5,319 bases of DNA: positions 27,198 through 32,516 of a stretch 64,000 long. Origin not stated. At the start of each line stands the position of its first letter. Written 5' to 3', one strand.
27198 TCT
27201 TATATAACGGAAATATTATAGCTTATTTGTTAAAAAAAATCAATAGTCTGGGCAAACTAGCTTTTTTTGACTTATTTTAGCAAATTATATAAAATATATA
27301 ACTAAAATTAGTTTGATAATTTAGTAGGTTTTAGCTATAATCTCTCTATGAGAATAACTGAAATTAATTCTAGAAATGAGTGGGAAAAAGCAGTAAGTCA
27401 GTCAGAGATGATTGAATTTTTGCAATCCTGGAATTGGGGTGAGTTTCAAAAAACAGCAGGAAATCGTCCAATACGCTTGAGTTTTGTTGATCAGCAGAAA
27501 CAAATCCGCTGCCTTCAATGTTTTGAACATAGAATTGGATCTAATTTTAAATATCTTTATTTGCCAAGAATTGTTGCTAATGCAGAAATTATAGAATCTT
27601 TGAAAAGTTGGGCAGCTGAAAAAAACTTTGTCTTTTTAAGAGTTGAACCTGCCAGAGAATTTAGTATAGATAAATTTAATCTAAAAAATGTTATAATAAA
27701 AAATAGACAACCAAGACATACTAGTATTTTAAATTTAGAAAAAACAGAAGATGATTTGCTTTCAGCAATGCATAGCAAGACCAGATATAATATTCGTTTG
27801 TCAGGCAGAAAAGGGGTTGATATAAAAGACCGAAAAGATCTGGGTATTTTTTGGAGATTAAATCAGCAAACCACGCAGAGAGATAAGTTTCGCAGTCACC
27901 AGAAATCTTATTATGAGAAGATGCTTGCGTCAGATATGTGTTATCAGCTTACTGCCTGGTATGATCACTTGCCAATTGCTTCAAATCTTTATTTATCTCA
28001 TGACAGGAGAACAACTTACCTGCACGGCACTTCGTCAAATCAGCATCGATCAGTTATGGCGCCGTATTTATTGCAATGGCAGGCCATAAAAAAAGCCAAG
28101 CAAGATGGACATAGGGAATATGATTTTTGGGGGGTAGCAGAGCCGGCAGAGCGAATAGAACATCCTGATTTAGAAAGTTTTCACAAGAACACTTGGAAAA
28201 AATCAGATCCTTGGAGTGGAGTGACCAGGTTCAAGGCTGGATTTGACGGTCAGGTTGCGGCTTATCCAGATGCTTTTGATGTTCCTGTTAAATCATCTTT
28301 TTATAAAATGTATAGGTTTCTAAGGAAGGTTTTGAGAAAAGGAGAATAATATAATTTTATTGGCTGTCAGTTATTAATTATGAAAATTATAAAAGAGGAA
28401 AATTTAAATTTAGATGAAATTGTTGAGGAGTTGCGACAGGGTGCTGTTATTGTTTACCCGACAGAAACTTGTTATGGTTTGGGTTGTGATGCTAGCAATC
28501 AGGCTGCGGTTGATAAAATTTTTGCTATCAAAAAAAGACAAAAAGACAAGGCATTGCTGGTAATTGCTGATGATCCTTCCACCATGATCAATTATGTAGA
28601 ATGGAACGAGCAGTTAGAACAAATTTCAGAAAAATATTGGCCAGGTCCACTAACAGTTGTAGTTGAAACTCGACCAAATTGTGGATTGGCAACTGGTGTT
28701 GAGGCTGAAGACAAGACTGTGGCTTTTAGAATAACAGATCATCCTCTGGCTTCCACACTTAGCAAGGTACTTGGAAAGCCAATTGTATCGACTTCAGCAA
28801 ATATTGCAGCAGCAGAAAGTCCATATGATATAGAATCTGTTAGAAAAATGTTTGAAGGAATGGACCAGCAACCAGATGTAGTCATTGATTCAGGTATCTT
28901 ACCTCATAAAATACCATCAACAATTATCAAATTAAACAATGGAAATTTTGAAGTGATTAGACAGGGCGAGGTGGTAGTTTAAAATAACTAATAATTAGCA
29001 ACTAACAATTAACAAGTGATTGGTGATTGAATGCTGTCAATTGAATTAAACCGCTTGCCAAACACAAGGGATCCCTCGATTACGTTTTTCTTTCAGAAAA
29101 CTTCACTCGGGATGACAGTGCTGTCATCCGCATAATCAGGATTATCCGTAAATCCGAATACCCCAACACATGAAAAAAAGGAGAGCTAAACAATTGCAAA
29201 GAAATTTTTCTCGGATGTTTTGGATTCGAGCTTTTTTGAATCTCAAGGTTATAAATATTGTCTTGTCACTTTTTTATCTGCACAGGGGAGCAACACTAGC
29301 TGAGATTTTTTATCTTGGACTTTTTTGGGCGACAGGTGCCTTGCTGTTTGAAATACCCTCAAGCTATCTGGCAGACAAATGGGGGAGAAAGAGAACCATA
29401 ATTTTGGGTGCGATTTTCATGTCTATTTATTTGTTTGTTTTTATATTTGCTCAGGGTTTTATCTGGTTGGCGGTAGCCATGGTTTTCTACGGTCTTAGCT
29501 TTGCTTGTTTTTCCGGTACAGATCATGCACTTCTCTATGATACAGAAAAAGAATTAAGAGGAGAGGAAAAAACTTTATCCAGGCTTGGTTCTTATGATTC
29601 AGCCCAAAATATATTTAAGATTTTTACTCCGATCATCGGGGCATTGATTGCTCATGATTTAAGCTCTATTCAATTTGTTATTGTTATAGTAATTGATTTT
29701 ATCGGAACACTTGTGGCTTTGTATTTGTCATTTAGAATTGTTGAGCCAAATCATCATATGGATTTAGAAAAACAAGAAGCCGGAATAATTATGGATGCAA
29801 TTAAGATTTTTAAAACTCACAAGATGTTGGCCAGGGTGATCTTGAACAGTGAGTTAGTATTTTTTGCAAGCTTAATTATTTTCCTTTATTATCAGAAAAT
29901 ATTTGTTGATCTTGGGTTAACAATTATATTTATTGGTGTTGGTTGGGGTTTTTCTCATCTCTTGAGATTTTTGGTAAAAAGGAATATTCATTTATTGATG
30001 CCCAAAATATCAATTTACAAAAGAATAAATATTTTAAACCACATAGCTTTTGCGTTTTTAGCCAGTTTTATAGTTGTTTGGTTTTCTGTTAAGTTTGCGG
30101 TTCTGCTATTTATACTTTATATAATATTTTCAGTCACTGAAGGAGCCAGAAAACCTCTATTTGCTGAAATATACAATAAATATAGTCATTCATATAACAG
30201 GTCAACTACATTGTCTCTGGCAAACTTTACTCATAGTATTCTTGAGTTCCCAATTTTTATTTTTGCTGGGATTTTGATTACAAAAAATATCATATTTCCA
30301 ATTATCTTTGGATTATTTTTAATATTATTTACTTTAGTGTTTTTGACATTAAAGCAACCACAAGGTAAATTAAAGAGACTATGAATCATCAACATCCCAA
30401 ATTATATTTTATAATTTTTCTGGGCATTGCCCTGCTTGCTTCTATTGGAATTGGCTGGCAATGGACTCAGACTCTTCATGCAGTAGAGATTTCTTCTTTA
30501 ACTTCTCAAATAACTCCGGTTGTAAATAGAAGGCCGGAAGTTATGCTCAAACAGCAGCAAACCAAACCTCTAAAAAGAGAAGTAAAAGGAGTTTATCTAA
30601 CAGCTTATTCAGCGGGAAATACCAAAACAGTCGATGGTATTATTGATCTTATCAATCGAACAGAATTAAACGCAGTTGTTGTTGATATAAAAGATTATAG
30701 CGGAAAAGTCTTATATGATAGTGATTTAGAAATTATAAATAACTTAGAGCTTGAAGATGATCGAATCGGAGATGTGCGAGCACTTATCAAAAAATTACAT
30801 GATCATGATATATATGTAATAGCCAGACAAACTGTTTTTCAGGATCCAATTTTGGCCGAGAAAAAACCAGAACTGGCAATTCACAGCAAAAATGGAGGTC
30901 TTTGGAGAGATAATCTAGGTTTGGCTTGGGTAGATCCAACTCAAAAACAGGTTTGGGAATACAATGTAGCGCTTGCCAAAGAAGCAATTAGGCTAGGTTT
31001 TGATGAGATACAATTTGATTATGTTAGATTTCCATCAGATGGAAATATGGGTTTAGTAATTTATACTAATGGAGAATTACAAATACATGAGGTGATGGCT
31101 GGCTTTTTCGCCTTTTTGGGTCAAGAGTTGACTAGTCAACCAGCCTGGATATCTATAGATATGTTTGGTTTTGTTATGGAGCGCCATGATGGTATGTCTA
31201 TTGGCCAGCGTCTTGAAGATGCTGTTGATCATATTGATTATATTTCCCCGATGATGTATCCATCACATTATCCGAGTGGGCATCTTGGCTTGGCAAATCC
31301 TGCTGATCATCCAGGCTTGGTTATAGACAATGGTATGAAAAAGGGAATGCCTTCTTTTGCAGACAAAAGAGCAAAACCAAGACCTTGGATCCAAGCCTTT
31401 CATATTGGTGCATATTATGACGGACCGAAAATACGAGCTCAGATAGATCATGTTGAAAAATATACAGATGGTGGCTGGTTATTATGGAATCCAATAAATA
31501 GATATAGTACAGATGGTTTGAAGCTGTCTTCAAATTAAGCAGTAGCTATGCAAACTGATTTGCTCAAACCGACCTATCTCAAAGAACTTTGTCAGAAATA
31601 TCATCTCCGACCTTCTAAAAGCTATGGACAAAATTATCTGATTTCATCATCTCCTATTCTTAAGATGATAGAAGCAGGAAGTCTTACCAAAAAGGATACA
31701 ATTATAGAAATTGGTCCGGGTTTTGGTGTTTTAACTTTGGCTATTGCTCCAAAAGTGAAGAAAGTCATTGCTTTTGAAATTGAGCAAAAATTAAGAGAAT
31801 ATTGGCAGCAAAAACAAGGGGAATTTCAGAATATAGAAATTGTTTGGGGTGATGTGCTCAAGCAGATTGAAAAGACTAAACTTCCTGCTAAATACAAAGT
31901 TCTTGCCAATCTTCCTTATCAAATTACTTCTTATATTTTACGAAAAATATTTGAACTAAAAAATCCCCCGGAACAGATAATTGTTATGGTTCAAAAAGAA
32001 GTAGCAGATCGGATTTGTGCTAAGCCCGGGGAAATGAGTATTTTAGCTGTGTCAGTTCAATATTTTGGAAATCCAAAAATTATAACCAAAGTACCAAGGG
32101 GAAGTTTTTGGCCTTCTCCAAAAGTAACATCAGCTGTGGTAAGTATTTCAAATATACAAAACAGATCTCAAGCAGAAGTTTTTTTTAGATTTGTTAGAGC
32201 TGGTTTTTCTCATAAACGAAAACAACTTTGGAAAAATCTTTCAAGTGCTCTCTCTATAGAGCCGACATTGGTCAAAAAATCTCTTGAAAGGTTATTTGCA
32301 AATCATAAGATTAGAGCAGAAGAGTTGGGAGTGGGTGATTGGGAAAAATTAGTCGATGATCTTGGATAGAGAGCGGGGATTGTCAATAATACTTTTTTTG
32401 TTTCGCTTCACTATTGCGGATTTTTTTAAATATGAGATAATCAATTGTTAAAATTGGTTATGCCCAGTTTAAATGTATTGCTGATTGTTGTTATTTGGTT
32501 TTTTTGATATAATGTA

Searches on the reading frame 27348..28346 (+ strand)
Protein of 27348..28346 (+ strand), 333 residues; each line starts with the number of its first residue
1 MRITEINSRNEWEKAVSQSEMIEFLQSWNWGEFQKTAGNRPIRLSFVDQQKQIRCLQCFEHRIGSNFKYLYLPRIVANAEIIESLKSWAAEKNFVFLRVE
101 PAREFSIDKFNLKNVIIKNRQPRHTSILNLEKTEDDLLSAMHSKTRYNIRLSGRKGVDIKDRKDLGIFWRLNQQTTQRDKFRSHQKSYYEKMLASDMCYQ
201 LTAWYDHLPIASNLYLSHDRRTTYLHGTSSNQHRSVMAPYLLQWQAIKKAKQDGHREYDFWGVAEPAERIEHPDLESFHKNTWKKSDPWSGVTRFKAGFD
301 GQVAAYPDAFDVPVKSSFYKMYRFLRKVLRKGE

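Call 10: search_protein_families(library=pfam, proteins=[window:27348-28346:+], max_evalue=0.001)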
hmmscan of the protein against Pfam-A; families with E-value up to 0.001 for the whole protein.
window:27348-28346:+ (333 aa): 2 families
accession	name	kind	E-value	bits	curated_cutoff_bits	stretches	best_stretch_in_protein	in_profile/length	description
PF02388.22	FemAB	-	7.6e-38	130.8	24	2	206-327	304-406/406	FemAB family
PF13480.13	Acetyltransf_6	-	4.9e-10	40.2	22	1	143-265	1-139/143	Acetyltransferase (GNAT) domain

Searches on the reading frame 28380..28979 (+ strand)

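Call 10: search_protein_families(library=pfam, proteins=[window:28380-28979:+], max_evalue=0.001)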
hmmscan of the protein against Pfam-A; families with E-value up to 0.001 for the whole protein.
window:28380-28979:+ (200 aa): 1 family
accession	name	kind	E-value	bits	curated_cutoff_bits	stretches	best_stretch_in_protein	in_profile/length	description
PF01300.24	Sua5_yciO_yrdC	-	3.9e-52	176.8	25.1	1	17-196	2-178/178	Telomere recombination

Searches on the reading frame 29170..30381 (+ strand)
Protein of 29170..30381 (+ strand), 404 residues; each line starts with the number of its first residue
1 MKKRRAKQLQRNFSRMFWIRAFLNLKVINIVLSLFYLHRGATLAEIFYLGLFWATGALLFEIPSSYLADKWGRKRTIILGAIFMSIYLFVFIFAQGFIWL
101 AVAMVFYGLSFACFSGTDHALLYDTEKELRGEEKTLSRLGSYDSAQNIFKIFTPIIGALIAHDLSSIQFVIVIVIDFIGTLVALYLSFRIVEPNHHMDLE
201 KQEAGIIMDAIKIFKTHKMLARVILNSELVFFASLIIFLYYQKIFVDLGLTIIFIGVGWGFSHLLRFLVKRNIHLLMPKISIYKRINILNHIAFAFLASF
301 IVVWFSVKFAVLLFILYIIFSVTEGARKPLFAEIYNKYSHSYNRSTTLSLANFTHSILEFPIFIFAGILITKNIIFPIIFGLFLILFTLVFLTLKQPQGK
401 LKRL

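Call 10: search_protein_families(library=pfam, proteins=[window:29170-30381:+], max_evalue=0.001)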
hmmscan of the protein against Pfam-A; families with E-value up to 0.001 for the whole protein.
window:29170-30381:+ (404 aa): 1 family
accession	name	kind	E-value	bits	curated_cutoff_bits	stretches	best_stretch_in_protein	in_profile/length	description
PF07690.21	MFS_1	-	4.6e-21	75.6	33.4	1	22-357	9-341/347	Major Facilitator Superfamily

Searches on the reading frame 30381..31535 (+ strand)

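Call 10: search_protein_families(library=pfam, proteins=[window:30381-31535:+], max_evalue=0.001)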
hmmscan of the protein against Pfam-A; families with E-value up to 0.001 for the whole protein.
window:30381-31535:+ (385 aa): 2 families
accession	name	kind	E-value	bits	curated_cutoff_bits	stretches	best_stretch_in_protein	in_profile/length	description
PF13200.12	DUF4015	-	1.9e-100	336.4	27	1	70-375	1-313/313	Putative glycosyl hydrolase domain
PF14871.12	GHL6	-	9.7e-06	26.3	35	1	87-174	5-88/132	Hypothetical glycosyl hydrolase 6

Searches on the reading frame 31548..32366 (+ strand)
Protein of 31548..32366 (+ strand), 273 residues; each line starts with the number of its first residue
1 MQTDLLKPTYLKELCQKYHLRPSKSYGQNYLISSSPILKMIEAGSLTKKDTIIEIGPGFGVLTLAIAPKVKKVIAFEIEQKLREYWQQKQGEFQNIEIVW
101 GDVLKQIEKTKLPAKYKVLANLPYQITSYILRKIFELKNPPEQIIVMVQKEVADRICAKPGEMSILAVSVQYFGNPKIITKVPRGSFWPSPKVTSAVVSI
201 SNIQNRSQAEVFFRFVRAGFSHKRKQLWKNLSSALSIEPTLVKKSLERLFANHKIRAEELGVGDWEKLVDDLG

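Call 10: search_protein_families(library=pfam, proteins=[window:31548-32366:+], max_evalue=0.001)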
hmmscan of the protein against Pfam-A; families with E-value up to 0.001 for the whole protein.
window:31548-32366:+ (273 aa): 1 family
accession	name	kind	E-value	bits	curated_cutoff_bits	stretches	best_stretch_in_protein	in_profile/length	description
PF00398.26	RrnaAD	-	1.1e-47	162.8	24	1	24-240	6-232/263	Ribosomal RNA adenine dimethylase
